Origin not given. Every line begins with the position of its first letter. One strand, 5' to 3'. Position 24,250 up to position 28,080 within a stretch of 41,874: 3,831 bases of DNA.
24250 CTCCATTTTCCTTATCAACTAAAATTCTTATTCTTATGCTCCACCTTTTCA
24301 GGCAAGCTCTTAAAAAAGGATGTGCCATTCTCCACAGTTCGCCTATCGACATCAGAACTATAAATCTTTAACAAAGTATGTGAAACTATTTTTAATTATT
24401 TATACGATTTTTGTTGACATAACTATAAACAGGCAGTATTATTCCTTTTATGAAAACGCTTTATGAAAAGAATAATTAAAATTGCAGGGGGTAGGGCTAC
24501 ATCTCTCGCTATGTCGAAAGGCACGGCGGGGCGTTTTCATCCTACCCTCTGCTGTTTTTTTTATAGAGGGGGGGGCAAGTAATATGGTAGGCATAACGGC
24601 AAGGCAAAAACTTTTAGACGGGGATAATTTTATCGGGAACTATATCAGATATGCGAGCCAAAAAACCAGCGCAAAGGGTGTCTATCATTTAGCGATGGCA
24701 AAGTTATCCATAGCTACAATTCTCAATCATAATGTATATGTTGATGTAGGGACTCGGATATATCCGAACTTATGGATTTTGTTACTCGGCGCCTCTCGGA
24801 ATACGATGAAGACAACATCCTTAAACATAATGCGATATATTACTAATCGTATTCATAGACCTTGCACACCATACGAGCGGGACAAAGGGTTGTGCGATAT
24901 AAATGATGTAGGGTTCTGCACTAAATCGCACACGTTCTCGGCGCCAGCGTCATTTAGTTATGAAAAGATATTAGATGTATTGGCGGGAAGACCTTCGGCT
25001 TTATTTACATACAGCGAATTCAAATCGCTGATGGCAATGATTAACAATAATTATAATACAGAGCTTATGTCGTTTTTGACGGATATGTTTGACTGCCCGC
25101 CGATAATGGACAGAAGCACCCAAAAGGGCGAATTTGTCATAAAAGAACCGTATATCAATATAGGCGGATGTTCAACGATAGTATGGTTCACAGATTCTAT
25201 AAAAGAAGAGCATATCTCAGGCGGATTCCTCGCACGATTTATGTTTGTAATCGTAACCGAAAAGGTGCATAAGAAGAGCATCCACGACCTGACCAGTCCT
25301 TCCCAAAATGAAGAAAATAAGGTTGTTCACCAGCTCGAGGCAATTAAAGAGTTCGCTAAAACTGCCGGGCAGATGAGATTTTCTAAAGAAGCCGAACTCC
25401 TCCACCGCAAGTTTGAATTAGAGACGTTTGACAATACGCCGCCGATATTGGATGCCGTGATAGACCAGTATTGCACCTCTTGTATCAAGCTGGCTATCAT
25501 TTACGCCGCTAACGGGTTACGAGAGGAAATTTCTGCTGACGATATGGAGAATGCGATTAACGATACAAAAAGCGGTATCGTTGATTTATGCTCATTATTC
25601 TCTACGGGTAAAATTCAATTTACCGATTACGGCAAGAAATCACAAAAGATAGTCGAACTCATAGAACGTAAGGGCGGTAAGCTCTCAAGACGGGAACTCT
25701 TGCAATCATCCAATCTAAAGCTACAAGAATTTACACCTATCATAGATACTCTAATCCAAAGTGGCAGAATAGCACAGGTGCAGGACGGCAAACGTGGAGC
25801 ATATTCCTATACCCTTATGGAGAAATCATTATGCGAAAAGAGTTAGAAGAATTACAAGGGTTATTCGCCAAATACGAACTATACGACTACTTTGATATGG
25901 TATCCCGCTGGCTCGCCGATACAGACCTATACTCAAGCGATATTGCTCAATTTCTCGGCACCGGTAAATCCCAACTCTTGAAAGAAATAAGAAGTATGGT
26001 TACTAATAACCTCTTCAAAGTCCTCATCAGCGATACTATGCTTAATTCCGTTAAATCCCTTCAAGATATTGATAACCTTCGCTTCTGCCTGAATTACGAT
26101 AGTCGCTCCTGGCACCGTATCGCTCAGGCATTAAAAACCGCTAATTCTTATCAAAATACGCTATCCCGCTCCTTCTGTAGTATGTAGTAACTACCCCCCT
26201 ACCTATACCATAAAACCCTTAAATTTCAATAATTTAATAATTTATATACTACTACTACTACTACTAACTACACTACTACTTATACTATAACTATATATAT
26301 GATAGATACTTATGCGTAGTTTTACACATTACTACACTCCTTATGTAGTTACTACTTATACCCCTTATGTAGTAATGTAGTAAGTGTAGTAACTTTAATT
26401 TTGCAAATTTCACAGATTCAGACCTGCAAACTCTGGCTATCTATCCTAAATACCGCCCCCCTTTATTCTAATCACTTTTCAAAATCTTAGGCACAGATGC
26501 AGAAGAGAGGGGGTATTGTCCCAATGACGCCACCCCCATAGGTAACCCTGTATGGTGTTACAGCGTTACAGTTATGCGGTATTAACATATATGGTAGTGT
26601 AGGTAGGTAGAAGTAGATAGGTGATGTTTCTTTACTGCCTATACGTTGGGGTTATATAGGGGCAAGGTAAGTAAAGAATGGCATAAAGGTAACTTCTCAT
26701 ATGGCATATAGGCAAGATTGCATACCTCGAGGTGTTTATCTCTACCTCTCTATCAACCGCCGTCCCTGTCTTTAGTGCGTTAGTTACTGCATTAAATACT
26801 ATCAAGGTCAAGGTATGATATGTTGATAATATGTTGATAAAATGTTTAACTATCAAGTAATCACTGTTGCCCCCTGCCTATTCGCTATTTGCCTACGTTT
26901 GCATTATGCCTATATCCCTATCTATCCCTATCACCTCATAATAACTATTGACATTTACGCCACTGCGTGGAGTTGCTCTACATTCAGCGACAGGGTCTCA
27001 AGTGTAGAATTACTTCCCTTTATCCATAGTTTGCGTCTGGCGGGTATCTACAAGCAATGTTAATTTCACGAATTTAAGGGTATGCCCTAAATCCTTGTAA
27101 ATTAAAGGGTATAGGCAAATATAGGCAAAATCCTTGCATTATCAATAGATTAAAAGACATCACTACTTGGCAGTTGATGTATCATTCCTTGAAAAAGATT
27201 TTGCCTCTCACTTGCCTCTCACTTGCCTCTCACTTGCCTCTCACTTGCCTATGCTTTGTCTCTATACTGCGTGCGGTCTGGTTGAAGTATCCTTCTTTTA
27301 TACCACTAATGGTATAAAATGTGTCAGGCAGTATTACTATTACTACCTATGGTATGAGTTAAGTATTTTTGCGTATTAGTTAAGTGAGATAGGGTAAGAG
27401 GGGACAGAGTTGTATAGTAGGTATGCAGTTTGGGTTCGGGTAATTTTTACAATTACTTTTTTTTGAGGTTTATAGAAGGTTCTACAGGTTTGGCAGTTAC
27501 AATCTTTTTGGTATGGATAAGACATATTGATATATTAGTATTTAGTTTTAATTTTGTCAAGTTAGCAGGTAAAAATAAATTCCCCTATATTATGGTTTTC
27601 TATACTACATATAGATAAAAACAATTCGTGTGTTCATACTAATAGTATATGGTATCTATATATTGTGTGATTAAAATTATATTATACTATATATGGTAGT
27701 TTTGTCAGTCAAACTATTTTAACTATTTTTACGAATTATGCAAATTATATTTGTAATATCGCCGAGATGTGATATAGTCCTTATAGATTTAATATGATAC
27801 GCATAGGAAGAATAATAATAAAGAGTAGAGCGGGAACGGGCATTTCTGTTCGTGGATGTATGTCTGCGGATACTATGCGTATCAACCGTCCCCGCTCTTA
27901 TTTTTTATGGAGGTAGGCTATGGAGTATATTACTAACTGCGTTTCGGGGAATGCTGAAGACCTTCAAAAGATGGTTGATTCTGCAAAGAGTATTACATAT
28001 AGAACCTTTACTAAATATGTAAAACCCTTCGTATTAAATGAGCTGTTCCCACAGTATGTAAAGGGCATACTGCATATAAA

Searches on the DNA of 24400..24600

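Call 96: search_rna_families(source=window, start=24400, end=24600, threshold=evalue, max_evalue=5)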
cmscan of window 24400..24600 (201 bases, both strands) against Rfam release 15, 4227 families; matches with E-value up to 5: 5.
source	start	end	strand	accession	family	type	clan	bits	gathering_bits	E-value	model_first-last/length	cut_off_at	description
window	24475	24561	+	RF03799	mir-3202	Gene; miRNA;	-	17.6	90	0.41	1-79/79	no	mir-3202 microRNA precursor family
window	24458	24497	+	RF01158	SNORD108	Gene; snRNA; snoRNA; CD-box;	-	15.8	46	1.5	1-71/71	no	Small nucleolar RNA SNORD108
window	24437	24477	+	RF00972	mir-651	Gene; miRNA;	-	14.5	106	3.2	1-86/86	no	mir-651 microRNA precursor family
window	24442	24566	-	RF01984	ZEB2_AS1_1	Gene; lncRNA;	-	14.1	80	2.8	1-128/128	no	ZEB2 antisense RNA 1 conserved region 1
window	24400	24472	+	RF00636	NRON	Gene;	-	8.3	50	2.1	298-370/370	5'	ncRNA Repressor of NFAT (nuclear factor of activated T cells)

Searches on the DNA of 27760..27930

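Call 97: search_rna_families(source=window, start=27760, end=27930, threshold=evalue, max_evalue=5)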
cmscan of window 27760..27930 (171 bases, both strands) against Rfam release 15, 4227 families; matches with E-value up to 5: 2.
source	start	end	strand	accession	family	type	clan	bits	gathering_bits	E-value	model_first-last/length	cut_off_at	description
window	27891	27925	-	RF02186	ST7-OT3_4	Gene; lncRNA;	-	10.6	80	1.8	40-73/73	no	ST7 overlapping transcript 3 conserved region 4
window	27760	27822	-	RF00064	HgcG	Gene; snRNA; snoRNA; HACA-box;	-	8.4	77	1.9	1-66/276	3'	HgcG RNA (Pab40)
